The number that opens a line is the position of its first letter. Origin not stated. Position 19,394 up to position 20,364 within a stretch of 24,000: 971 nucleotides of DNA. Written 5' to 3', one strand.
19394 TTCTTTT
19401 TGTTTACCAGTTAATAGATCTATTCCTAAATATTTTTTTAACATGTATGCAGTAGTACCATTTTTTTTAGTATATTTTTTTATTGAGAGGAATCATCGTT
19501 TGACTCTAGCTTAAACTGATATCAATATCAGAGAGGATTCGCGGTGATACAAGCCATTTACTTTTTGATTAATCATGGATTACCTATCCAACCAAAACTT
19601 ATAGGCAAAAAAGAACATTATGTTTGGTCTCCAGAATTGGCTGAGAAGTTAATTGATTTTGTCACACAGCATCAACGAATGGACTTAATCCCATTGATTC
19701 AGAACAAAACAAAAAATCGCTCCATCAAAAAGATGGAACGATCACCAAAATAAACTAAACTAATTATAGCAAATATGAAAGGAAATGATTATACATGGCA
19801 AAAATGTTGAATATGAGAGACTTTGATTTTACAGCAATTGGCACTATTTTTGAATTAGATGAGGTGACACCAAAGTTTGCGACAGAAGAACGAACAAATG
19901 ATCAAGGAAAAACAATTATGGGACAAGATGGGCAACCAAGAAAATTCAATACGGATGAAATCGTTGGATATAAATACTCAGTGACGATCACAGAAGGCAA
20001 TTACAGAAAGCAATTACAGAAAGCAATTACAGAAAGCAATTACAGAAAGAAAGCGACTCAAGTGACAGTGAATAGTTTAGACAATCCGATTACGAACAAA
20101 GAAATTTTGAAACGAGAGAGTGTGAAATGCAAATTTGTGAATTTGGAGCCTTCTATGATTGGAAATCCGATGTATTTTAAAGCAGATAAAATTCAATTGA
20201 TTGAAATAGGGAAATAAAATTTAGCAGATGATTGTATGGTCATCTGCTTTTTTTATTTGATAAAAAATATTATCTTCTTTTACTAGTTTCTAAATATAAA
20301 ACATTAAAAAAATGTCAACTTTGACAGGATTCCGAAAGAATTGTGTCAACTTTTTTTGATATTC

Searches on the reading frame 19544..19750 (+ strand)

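Call 8: search_protein_families(library=pfam, proteins=[window:19544-19750:+], max_evalue=0.1)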
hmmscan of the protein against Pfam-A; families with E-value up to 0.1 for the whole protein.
seq(69 aa): 1 family
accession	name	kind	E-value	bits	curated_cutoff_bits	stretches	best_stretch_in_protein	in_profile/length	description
PF23875.1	DUF7229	-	0.0048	17.5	27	1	6-46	35-75/90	Domain of unknown function (DUF7229)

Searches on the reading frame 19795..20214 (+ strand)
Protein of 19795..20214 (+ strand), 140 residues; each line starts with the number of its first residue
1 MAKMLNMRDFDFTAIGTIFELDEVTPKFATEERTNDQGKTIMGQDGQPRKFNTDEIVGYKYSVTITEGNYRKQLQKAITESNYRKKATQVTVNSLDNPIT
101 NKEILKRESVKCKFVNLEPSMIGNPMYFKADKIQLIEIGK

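Call 8: search_protein_families(library=pfam, proteins=[window:19795-20214:+], max_evalue=0.1)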
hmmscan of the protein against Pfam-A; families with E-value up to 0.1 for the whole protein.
seq(140 aa): 2 families
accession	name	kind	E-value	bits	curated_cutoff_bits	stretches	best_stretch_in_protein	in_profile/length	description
PF23887.1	Phage_Gene47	-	0.0059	16.6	27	1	40-67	31-57/65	Phage L5 gene 47-like protein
PF17898.6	GerD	-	0.042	14.3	29.5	1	67-105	69-107/114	Spore germination GerD central core domain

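Call 9: search_protein_families(library=ncbifam, proteins=[window:19795-20214:+], max_evalue=0.1)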
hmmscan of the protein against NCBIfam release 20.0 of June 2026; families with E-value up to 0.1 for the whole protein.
seq(140 aa): 1 family
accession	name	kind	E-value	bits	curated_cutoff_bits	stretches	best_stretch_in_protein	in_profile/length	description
NF040801.1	spore_GerD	equivalog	0.022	14.2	100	1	67-105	128-166/174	spore germination lipoprotein GerD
